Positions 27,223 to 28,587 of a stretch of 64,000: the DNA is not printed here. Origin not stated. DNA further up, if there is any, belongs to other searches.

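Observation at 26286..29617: An aminotransferase / HPPD-like / FAD-oxidase trio that looks like a non-canonical aryl-glycine (Hpg/Phg-type) precursor cassette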

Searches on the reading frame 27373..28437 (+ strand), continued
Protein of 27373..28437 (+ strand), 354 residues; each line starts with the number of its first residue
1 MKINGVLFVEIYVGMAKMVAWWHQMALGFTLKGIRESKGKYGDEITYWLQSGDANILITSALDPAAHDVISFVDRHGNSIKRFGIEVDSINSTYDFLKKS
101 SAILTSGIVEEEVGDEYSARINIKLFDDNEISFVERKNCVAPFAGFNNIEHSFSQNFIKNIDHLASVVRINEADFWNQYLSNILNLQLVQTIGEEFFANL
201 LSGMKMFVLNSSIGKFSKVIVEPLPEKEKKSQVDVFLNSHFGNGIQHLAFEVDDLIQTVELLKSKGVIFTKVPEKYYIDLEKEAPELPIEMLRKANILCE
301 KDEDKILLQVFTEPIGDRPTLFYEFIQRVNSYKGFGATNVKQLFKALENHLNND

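Call 45: find_encoding_contigs(protein=P0112, flank=10000, max_places=1)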
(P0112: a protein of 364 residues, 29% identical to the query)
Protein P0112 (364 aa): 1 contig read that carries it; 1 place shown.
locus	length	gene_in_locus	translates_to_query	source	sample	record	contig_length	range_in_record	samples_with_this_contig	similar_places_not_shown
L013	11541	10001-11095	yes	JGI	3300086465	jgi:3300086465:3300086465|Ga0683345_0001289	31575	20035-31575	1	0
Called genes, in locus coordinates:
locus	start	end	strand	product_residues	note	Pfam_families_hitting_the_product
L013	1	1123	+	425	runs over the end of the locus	PF02771:Acyl-CoA_dh_N, PF08028:Acyl-CoA_dh_2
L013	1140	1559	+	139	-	PF13577:SnoaL_4, PF14534:DUF4440, PF12680:SnoaL_2 (weak)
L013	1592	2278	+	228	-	PF01596:Methyltransf_3, PF13578:Methyltransf_24, PF13649:Methyltransf_25 (weak)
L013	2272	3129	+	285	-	PF02567:PhzC-PhzF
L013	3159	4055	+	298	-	PF09290:AcetDehyd-dimer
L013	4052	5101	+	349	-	PF00682:HMGL-like, PF07836:DmpG_comm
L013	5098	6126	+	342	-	PF08545:ACP_syn_III, PF08541:ACP_syn_III_C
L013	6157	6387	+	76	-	PF00550:PP-binding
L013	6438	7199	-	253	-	PF00106:adh_short, PF08659:KR, PF01370:Epimerase (weak), PF13561:adh_short_C2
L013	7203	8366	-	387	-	PF00155:Aminotran_1_2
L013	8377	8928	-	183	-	PF13193:AMP-binding_C, PF00550:PP-binding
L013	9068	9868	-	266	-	-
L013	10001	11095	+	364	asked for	PF14696:Glyoxalase_5, PF00903:Glyoxalase (faint), PF13669:Glyoxalase_4 (weak)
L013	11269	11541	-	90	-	?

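Call 46: find_encoding_contigs(protein=P0111, flank=10000, max_places=1)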
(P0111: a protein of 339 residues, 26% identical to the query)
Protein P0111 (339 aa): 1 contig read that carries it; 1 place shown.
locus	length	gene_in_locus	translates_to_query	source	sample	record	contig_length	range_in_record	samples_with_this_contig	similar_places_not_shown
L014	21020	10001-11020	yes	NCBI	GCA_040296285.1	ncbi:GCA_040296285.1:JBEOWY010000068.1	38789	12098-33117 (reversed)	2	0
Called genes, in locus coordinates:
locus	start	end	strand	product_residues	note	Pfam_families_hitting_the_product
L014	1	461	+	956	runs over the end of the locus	PF13191:AAA_16, PF00196:GerE, PF08281:Sigma70_r4_2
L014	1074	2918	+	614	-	PF00652:Ricin_B_lectin, PF14200:RicinB_lectin_2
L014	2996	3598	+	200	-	-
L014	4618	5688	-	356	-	PF00296:Bac_luciferase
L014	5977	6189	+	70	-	PF03621:MbtH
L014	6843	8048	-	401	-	PF00067:p450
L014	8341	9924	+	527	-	PF18456:CmlA_N, PF00753:Lactamase_B (faint), PF13483:Lactamase_B_3, PF12706:Lactamase_B_2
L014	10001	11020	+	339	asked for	PF00903:Glyoxalase (weak), PF13468:Glyoxalase_3 (faint), PF13669:Glyoxalase_4 (weak), PF14696:Glyoxalase_5 (weak), PF18029:Glyoxalase_6 (faint), PF00903:Glyoxalase, PF13669:Glyoxalase_4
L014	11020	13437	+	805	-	PF01070:FMN_dh, PF05690:ThiG (faint), PF03060:NMO (weak), PF00155:Aminotran_1_2, PF12897:Asp_aminotransf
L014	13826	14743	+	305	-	PF21831:DUF6891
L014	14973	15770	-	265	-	PF00561:Abhydrolase_1, PF00975:Thioesterase (faint), PF12146:Hydrolase_4, PF12697:Abhydrolase_6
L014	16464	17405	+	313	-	PF27534:NovG_helical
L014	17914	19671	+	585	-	PF02771:Acyl-CoA_dh_N (weak), PF02770:Acyl-CoA_dh_M, PF00441:Acyl-CoA_dh_1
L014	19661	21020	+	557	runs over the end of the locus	PF02770:Acyl-CoA_dh_M, PF00441:Acyl-CoA_dh_1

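Call 60: search_solved_structures(query=A1, max_evalue=1e-10, show_alignments=5)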
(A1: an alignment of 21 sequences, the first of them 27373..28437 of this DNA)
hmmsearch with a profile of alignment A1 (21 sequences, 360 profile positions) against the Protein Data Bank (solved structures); distinct sequences matched with E-value up to 1e-10: 35.
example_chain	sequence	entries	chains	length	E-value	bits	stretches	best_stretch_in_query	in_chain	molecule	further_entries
1t47_A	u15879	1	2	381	3.2e-80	273.4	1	9-358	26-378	4-hydroxyphenylpyruvate dioxygenase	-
9lia_B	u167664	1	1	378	3.3e-80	273.3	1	6-358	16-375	4-hydroxyphenylpyruvate dioxygenase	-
8xtv_A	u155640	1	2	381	3.4e-80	273.3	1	6-358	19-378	4-hydroxyphenylpyruvate dioxygenase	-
1sqi_A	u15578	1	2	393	4.8e-80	272.8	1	8-356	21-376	4-hydroxyphenylpyruvic acid dioxygenase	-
5ec3_A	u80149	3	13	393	1.6e-79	271.1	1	8-357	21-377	4-hydroxyphenylpyruvate dioxygenase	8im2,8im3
3isq_A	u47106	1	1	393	1.6e-79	271.1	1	8-357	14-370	4-hydroxyphenylpyruvate dioxygenase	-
8jbw_A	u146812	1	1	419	1e-75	258.5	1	5-356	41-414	4-hydroxyphenylpyruvate dioxygenase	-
7e0x_A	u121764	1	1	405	1.2e-60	209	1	5-355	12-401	4-hydroxyphenylpyruvate dioxygenase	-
8i2s_A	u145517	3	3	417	1.2e-60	209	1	5-355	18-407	4-hydroxyphenylpyruvate dioxygenase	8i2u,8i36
2r5v_A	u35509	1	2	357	2e-60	208.2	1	1-356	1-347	PCZA361.1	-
5ywi_A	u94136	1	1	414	2.1e-60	208.2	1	5-355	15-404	4-hydroxyphenylpyruvate dioxygenase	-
5yy6_A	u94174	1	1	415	2.1e-60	208.2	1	5-355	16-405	4-hydroxyphenylpyruvate dioxygenase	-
9qmt_A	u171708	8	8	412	2.1e-60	208.2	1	5-355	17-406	4-hydroxyphenylpyruvate dioxygenase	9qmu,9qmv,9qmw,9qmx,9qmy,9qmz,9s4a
7v6x_A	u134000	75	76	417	2.1e-60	208.2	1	5-355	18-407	4-hydroxyphenylpyruvate dioxygenase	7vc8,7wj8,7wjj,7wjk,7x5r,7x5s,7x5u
1sqd_A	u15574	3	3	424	2.3e-60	208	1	5-355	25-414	4-hydroxyphenylpyruvate dioxygenase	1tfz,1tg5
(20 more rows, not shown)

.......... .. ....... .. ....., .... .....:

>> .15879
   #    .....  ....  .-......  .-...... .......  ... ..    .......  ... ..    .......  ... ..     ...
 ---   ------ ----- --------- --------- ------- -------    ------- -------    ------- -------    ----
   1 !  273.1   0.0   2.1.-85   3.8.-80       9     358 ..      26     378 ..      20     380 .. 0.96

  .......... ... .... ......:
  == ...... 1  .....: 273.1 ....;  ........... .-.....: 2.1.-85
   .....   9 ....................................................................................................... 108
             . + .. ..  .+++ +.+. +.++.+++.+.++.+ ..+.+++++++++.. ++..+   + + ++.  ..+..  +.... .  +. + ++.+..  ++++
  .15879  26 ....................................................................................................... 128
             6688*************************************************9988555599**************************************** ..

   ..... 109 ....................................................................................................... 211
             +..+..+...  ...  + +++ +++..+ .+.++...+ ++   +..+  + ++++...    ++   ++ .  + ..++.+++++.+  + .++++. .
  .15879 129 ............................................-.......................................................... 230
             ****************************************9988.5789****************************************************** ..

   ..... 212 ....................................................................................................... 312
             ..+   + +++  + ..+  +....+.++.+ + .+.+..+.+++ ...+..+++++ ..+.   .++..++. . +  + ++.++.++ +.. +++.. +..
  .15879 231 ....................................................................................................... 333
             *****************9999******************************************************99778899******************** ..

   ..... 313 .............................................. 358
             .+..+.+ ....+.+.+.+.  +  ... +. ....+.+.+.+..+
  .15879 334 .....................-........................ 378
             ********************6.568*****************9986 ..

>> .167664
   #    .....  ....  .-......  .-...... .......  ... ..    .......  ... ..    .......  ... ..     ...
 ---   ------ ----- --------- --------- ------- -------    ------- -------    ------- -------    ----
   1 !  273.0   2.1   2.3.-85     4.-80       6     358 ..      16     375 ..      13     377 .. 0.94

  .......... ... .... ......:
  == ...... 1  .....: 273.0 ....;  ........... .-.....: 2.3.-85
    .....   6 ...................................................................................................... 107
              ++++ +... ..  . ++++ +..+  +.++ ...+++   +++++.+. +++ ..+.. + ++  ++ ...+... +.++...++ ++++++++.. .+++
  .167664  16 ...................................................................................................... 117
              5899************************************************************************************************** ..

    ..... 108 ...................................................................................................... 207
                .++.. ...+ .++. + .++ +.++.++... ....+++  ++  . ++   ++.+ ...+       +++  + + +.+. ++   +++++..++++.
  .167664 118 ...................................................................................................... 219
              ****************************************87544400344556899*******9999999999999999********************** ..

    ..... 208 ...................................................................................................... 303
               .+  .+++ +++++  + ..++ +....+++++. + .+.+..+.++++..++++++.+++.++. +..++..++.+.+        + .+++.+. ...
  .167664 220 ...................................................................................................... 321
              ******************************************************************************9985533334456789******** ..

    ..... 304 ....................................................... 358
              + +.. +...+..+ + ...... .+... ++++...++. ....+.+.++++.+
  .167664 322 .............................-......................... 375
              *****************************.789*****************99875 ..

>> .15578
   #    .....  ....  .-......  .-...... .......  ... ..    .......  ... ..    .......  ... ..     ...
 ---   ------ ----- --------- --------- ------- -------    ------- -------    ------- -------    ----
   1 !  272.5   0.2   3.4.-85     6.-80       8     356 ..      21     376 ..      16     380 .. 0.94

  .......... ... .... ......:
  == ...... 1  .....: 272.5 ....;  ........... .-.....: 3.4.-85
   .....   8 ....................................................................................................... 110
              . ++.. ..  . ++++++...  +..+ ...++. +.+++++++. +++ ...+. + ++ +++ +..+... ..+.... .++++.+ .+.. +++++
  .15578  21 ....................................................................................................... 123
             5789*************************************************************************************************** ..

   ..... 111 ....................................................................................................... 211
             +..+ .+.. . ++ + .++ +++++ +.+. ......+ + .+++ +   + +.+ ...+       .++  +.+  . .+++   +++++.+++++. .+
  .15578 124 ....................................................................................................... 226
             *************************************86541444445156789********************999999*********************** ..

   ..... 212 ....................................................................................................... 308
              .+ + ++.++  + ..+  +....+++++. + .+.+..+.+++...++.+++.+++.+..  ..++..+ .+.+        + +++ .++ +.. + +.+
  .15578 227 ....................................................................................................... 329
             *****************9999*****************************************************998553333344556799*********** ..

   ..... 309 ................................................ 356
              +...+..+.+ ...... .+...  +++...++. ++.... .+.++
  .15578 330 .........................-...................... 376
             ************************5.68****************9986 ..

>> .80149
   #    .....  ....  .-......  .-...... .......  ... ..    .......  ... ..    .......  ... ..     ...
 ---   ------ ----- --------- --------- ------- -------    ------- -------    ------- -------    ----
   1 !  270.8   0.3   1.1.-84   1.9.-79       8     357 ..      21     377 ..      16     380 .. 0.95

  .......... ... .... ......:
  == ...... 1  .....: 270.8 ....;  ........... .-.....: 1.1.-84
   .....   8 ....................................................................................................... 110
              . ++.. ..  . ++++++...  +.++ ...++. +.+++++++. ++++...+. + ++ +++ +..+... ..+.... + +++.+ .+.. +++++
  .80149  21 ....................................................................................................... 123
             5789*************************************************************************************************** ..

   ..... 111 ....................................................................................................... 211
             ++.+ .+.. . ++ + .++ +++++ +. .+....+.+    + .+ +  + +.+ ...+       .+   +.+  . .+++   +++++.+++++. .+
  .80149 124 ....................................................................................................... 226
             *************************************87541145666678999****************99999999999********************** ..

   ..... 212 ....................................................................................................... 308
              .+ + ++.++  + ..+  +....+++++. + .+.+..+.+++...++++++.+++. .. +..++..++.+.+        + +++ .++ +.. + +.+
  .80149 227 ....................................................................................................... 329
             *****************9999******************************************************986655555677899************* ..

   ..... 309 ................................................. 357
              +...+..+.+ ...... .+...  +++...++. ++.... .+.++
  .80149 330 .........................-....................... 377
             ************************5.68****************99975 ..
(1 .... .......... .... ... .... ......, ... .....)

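Call 77: predict_structure(alignment_id=A1)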
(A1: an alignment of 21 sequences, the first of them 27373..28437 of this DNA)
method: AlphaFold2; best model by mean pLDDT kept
length: 354 residues; sequences in the alignment: 21
mean_pLDDT: 91.0   pTM: 0.90
mean pLDDT of the five models: 91.0, 90.3, 88.0, 87.6, 84.6
residues with pLDDT >= 90: 271; 70-90: 75; 50-70: 7; < 50: 1
segments of 3 or more residues with pLDDT < 50: none
pLDDT, mean of each block of 10 residues (from residue 1): 89 95 94 93 96 96 94 94 96 96 95 96 96 95 92 77 95 95 92 82 89 88 84 89 94 95 94 91 93 94 93 83 94 83 77 60
secondary structure, 60 per line:
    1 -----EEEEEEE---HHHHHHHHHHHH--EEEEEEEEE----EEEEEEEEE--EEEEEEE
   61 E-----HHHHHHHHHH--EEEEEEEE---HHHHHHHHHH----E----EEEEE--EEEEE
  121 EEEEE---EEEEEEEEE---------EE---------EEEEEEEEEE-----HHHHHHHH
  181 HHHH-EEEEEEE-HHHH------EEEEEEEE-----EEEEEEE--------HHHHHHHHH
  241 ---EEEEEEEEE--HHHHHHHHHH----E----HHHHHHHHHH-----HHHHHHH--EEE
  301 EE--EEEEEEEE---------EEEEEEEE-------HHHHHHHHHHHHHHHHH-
elements in order: E6-12 H16-27 E30-38 E43-51 E54-61 H67-76 E79-86 H90-99 E109-113 E116-125 E129-137 E158-167 H173-184 E186-192 H194-197 E204-211 E217-223 H232-240 E244-252 H255-264 H274-283 H289-295 E298-302 E305-312 E322-329 H337-353

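Call 79: search_protein_representatives(alignment_id=A1)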
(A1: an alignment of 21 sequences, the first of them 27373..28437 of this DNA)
Query: 21 sequences, 360 profile positions. Proteins with E-value up to 0.001 (for the whole library): 5916; up to 1e-10: 2853; up to 1e-30: 708. The best 150 are listed.
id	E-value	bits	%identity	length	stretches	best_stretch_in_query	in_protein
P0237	1.4e-148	511.4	-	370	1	3-356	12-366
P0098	4.3e-147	506.6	-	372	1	3-359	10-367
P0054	2.3e-142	491.0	-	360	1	2-356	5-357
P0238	2.6e-120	418.5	-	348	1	5-356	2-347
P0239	1.9e-107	376.1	-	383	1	4-358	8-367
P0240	1.0e-101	357.3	-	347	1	3-354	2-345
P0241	1.7e-97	343.4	-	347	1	6-358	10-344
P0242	4.2e-97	342.1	-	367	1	3-355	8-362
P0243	2.9e-92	326.2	-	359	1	4-357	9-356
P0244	6.0e-87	308.7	-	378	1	6-356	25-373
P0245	2.5e-85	303.4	-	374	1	5-356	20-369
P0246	3.5e-82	293.0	-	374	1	5-358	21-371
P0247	2.8e-81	290.0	-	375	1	4-357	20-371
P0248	3.0e-79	283.4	-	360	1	1-358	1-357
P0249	3.9e-79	283.0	-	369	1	5-355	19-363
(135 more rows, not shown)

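Call 82: find_encoding_contigs(protein=P0110, flank=6000, max_places=2)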
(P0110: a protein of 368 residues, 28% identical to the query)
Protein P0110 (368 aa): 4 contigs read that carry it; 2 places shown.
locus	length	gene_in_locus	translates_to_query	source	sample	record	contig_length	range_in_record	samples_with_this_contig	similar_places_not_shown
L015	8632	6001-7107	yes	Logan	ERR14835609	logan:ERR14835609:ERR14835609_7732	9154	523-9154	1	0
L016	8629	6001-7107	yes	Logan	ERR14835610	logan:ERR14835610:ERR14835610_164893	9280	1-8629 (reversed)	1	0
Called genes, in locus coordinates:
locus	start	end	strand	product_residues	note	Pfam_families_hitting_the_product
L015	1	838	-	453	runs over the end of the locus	?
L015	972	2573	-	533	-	PF18456:CmlA_N, PF13483:Lactamase_B_3 (weak), PF00753:Lactamase_B (weak), PF12706:Lactamase_B_2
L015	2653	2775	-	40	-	-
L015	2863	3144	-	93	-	PF03621:MbtH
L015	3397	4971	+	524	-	PF00664:ABC_membrane, PF00005:ABC_tran, PF02463:SMC_N (faint)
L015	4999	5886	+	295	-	PF00106:adh_short, PF08659:KR (faint), PF23441:SDR (faint), PF00106:adh_short, PF13561:adh_short_C2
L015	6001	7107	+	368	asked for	PF00903:Glyoxalase, PF13669:Glyoxalase_4 (weak)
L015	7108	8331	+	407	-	PF00155:Aminotran_1_2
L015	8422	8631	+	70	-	?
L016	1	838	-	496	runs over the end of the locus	?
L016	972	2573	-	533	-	PF18456:CmlA_N, PF13483:Lactamase_B_3 (weak), PF00753:Lactamase_B (weak), PF12706:Lactamase_B_2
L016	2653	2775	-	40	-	-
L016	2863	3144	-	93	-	PF03621:MbtH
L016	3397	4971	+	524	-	PF00664:ABC_membrane, PF00005:ABC_tran, PF02463:SMC_N (faint)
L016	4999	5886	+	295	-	PF00106:adh_short, PF08659:KR (faint), PF23441:SDR (faint), PF00106:adh_short, PF13561:adh_short_C2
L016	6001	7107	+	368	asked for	PF00903:Glyoxalase, PF13669:Glyoxalase_4 (weak)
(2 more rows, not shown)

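Call 83: find_encoding_contigs(protein=P0109, flank=8000, max_places=1)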
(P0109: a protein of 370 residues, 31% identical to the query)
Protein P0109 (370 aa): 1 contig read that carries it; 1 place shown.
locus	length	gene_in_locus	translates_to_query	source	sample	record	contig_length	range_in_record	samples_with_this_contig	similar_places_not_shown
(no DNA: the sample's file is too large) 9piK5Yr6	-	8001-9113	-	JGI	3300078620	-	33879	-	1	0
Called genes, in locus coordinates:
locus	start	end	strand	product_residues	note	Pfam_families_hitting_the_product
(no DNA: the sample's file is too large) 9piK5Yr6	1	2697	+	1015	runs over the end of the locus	PF13620:CarboxypepD_reg, PF13715:CarbopepD_reg_2 (weak), PF25183:OMP_b-brl_4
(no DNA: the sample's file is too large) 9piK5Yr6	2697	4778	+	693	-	-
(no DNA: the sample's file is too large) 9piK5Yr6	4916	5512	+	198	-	PF02357:NusG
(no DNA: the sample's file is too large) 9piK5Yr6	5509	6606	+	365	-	PF00793:DAHP_synth_1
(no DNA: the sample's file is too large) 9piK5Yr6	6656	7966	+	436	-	PF00155:Aminotran_1_2, PF12897:Asp_aminotransf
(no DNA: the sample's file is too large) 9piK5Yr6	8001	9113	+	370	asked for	PF00903:Glyoxalase, PF14696:Glyoxalase_5 (faint), PF13669:Glyoxalase_4 (weak), PF18029:Glyoxalase_6 (faint), PF00903:Glyoxalase, PF13669:Glyoxalase_4 (weak)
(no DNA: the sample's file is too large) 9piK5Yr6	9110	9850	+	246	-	PF13649:Methyltransf_25, PF08241:Methyltransf_11, PF08242:Methyltransf_12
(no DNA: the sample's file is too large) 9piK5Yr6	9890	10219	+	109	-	-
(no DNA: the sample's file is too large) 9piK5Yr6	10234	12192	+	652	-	PF02543:Carbam_trans_N, PF16861:Carbam_trans_C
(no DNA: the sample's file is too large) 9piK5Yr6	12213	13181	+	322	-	-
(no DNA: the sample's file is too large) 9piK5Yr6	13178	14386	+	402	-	-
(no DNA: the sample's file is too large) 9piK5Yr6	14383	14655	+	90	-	PF00550:PP-binding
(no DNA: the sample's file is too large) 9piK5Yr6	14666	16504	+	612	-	PF13522:GATase_6, PF13537:GATase_7, PF00733:Asn_synthase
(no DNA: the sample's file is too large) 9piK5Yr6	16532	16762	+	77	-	?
